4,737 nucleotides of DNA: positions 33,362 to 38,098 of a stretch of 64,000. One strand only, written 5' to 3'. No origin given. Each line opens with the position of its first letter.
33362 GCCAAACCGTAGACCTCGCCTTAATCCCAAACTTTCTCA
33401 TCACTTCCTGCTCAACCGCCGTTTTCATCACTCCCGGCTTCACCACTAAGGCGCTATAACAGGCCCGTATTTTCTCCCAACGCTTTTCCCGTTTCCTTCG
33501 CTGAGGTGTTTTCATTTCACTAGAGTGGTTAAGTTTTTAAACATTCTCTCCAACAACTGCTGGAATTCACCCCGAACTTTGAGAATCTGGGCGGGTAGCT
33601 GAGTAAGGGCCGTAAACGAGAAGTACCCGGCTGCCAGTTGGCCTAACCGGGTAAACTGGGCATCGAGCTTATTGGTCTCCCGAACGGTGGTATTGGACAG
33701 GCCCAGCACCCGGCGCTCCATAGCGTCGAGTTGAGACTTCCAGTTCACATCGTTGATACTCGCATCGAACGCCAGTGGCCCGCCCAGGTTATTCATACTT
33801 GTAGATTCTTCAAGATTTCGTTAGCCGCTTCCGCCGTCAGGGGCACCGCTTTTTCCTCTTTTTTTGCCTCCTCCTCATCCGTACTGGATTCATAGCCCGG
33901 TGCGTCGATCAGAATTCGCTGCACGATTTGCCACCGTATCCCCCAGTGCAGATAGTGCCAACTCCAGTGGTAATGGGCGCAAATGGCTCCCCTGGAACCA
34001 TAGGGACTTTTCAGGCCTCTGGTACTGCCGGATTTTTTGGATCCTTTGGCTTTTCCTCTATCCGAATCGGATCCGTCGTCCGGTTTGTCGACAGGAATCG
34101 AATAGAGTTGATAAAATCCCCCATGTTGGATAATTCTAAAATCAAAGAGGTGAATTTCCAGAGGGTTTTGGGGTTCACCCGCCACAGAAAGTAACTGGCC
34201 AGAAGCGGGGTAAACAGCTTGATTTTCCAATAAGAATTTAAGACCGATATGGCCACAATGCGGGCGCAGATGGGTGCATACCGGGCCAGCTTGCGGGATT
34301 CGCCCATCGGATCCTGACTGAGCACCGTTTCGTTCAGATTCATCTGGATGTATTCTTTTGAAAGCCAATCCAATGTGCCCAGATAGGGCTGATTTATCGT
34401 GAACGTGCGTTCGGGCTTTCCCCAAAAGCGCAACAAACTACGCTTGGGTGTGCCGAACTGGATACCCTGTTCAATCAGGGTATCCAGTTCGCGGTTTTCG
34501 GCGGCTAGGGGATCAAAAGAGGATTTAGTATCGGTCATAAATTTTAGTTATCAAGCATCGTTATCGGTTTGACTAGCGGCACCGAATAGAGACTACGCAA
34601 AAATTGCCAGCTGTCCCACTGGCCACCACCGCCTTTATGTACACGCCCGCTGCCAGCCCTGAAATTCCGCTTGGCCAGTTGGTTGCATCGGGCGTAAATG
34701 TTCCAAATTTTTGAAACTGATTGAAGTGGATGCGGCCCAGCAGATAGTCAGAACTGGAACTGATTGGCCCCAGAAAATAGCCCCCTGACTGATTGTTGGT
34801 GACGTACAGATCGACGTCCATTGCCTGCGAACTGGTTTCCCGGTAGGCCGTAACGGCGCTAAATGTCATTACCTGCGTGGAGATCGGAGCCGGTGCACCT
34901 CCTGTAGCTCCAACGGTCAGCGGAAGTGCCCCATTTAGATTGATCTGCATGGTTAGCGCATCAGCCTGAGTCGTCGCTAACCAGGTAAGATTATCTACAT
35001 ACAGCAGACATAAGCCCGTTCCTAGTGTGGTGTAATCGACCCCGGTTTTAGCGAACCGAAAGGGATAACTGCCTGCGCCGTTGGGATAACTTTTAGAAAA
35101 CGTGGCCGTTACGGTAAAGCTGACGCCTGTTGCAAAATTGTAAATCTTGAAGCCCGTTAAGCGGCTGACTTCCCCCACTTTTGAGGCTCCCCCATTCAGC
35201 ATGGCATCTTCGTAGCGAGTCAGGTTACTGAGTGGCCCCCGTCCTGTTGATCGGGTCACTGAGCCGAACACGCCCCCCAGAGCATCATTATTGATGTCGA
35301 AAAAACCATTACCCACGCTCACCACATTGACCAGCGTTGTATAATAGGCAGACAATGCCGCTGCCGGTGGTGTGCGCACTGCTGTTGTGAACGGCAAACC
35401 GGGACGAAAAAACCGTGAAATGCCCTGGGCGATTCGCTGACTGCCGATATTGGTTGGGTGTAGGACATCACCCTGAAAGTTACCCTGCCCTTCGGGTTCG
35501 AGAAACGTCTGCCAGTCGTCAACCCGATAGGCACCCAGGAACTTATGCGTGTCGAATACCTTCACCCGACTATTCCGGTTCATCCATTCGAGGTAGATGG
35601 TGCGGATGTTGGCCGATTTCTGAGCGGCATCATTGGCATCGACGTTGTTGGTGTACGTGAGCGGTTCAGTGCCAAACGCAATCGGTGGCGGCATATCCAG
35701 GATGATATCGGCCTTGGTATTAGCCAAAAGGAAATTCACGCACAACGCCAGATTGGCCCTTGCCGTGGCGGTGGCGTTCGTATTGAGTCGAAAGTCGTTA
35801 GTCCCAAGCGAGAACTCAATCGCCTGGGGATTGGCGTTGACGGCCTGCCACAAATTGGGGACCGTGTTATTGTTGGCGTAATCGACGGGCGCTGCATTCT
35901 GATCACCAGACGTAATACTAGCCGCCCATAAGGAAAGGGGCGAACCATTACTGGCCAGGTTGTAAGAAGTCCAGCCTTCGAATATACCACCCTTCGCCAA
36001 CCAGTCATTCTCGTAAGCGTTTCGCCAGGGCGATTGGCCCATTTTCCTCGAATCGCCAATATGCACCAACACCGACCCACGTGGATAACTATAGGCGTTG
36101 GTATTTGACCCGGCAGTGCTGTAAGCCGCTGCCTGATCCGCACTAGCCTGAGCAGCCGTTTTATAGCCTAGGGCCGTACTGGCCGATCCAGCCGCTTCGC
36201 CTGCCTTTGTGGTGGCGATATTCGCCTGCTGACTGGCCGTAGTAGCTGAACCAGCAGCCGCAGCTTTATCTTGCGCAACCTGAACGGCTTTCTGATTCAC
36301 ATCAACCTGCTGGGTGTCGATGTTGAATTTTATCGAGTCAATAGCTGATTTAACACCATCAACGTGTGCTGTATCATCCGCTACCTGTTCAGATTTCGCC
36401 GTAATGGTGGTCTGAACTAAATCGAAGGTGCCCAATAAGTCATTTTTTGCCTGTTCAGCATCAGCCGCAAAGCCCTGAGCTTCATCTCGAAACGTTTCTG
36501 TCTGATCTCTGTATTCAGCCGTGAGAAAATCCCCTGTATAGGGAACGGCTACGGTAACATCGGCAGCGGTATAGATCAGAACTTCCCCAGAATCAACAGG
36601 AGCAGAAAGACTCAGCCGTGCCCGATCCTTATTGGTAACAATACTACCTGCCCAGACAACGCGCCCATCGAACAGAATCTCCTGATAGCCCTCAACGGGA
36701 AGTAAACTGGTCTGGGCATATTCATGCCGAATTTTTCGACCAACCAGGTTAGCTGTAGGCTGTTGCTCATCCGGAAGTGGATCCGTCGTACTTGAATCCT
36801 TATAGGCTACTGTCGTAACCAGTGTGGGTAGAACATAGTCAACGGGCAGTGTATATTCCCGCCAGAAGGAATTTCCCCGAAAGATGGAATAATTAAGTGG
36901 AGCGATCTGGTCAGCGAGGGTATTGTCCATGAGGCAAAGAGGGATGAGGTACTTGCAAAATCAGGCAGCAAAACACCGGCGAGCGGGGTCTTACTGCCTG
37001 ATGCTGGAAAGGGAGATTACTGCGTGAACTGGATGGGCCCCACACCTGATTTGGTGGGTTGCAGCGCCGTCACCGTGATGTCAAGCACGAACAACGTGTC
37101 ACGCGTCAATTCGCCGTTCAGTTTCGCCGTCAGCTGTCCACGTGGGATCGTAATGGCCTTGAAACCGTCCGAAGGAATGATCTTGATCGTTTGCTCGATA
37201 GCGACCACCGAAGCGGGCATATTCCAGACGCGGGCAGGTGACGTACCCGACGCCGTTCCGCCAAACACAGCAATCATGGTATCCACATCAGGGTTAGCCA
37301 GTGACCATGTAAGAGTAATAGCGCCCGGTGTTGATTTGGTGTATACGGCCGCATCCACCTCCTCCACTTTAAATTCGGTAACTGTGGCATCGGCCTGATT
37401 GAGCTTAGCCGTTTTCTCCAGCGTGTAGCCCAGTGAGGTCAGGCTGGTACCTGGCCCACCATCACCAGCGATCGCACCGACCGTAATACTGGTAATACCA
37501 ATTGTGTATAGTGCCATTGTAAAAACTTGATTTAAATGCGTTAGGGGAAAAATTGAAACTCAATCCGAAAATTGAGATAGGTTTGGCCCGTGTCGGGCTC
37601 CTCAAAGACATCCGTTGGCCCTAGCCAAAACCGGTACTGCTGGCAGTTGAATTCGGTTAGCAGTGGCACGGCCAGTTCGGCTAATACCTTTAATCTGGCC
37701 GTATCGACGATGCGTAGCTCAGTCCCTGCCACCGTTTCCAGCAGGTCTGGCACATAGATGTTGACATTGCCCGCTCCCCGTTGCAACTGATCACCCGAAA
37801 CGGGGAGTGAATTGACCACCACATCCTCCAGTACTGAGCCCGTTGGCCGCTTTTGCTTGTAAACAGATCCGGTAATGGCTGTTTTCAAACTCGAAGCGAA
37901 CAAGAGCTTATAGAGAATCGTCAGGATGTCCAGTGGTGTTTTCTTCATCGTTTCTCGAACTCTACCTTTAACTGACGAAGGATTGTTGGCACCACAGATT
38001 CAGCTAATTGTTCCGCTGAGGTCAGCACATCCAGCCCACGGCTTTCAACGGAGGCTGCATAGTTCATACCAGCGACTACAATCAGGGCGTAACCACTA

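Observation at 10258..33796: Native tape measure gene broken and replaced by a divergent TMP carried at the far side of a 19-kb cargo island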

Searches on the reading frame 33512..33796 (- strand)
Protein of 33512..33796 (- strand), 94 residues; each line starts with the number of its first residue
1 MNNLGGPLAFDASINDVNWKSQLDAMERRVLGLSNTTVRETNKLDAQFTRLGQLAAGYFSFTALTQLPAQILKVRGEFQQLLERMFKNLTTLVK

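Call 3: search_protein_families(library=phrogs, proteins=[window:33512-33796:-])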
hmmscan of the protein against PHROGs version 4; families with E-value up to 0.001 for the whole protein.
window:33512-33796:- (94 aa): 1 family
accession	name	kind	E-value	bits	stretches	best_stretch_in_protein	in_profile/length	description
phrog_9959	-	tail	4.7e-17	61.9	1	1-81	1-81/1708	tail length tape measure protein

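Call 4: search_protein_families(library=pfam, proteins=[window:33512-33796:-])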
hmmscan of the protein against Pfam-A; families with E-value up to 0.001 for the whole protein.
window:33512-33796:- (94 aa): 0 families

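Call 35: find_homologous_proteins(query=window:33512-33796:-, max_evalue=0.00001)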
Query window:33512-33796:- (94 aa): 2 proteins with E <= 0.00001 among 2 candidates. Only proteins of 51 to 165 residues were searched: fused or split forms outside these lengths cannot appear, so this answer is no evidence that the protein stands alone or is whole; find_related_loci, which searches DNA, has no such limit.
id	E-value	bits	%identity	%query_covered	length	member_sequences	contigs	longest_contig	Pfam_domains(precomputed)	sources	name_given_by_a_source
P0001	1.7e-53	196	100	100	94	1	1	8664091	-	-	-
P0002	1.4e-26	110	67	83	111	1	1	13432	-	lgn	-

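Call 36: find_encoding_contigs(protein=P0002, flank=10000)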
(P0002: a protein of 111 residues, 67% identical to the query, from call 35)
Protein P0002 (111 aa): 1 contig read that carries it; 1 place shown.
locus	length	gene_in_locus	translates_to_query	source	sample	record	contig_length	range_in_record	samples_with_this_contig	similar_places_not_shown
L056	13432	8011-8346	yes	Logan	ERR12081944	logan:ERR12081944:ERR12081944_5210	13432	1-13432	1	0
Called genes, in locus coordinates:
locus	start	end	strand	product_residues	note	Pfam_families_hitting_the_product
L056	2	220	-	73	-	?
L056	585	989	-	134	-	-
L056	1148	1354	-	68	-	PF13744:HTH_37 (weak), PF13560:HTH_31, PF12844:HTH_19, PF01381:HTH_3, PF13443:HTH_26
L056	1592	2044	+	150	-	-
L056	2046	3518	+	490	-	-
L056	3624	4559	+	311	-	-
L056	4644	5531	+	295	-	-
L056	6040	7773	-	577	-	PF13699:eCIS_core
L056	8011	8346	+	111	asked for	-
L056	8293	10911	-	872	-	PF14516:AAA_35, PF07719:TPR_2 (faint)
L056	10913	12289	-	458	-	PF01637:ATPase_2 (weak), PF13401:AAA_22 (faint)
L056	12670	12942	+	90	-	PF13744:HTH_37 (weak), PF13560:HTH_31, PF12844:HTH_19 (weak), PF01381:HTH_3, PF13443:HTH_26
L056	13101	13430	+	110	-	?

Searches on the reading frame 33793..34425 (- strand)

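Call 3: search_protein_families(library=phrogs, proteins=[window:33793-34425:-])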
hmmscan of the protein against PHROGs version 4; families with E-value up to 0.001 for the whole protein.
window:33793-34425:- (210 aa): 1 family
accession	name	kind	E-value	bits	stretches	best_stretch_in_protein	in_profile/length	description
phrog_11996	-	unknown function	1.6e-25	91.1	1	99-207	102-201/208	-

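Call 4: search_protein_families(library=pfam, proteins=[window:33793-34425:-])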
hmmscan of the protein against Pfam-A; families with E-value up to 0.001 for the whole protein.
window:33793-34425:- (210 aa): 0 families

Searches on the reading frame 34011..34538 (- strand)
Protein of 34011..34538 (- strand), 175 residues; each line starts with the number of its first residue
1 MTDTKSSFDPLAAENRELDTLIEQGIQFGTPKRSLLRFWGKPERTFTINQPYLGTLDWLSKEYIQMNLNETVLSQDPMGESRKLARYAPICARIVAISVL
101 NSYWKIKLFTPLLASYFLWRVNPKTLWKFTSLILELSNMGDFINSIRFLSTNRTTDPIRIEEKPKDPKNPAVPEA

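Call 3: search_protein_families(library=phrogs, proteins=[window:34011-34538:-])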
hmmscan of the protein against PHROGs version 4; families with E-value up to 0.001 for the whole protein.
window:34011-34538:- (175 aa): 3 families
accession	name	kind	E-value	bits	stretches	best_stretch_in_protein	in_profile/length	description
phrog_15994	-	unknown function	2.5e-31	110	1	5-163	4-188/191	-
phrog_12247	-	unknown function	3.6e-13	50.6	1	12-163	7-158/162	-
phrog_14983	-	unknown function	4.6e-05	24.4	1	45-160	41-151/160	-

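Call 4: search_protein_families(library=pfam, proteins=[window:34011-34538:-])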
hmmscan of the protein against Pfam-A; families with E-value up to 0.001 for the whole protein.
window:34011-34538:- (175 aa): 0 families

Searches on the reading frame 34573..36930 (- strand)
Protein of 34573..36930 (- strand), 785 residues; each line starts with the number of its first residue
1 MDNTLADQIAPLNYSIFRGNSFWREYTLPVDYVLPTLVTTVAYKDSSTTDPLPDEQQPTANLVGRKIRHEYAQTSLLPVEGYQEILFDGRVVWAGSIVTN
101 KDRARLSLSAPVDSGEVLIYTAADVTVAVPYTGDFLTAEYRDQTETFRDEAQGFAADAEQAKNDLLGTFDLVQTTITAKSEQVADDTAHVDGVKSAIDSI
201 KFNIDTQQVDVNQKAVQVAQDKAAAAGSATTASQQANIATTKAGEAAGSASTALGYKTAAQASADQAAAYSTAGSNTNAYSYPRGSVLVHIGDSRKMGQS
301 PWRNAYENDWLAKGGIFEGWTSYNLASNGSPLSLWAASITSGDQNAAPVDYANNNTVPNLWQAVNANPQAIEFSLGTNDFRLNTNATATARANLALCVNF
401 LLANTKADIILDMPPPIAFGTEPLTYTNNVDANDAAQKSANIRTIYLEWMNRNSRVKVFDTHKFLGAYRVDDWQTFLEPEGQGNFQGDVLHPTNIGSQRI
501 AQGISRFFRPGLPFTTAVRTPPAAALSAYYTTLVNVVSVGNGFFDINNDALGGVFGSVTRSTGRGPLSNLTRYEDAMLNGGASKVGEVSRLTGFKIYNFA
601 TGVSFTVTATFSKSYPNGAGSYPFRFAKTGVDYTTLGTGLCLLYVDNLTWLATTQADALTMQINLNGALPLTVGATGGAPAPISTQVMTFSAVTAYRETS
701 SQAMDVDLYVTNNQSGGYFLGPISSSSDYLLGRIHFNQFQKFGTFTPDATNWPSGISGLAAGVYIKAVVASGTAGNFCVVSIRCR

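Call 3: search_protein_families(library=phrogs, proteins=[window:34573-36930:-])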
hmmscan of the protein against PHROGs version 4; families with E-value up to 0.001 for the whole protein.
window:34573-36930:- (785 aa): 2 families
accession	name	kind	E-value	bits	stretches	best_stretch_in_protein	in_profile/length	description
phrog_22609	-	tail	3.1e-05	22.9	1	192-281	124-210/1184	tail fiber protein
phrog_6129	-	unknown function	0.00029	21.6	1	169-277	106-217/277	-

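Call 4: search_protein_families(library=pfam, proteins=[window:34573-36930:-])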
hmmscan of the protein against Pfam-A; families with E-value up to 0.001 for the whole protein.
window:34573-36930:- (785 aa): 1 family
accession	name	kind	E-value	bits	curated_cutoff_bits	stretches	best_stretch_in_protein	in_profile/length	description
PF13472.12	Lipase_GDSL_2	-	2.1e-06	28.8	32.9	1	358-498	52-177/178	GDSL-like Lipase/Acylhydrolase family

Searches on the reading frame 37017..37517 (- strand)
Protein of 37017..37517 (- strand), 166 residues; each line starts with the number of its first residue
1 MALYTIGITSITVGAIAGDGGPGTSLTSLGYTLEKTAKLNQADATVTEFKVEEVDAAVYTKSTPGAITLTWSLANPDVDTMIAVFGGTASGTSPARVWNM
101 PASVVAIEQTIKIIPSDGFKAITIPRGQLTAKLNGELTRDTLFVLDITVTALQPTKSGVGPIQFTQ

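Call 3: search_protein_families(library=phrogs, proteins=[window:37017-37517:-])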
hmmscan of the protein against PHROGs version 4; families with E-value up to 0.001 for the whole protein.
window:37017-37517:- (166 aa): 3 families
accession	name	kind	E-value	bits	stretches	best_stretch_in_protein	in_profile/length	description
phrog_6767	-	unknown function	3.5e-38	132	1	4-162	5-163/169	-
phrog_14600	-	unknown function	8.6e-07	30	1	34-161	44-166/178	-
phrog_117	-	tail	7.4e-06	26.6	1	18-156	63-201/319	major tail protein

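Call 4: search_protein_families(library=pfam, proteins=[window:37017-37517:-])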
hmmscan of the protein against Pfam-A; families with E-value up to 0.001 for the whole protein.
window:37017-37517:- (166 aa): 1 family
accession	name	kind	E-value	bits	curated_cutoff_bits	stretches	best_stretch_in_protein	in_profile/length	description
PF25681.1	Phage_TTP_17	-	4.6e-08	33.4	27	1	24-155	40-171/190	Phage tail tube protein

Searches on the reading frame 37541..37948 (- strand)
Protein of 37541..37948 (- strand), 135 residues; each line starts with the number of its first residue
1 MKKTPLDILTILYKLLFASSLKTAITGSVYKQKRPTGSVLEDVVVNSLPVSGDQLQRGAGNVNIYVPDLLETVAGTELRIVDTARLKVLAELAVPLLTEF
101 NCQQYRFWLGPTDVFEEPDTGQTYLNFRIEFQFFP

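Call 54: search_protein_families(library=phrogs, proteins=[window:37541-37948:-], max_evalue=0.001)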
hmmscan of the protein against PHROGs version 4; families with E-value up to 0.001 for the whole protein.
window:37541-37948:- (135 aa): 1 family
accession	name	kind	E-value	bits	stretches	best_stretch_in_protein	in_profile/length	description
phrog_5597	-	unknown function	6.1e-30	104.8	1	2-133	1-134/138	-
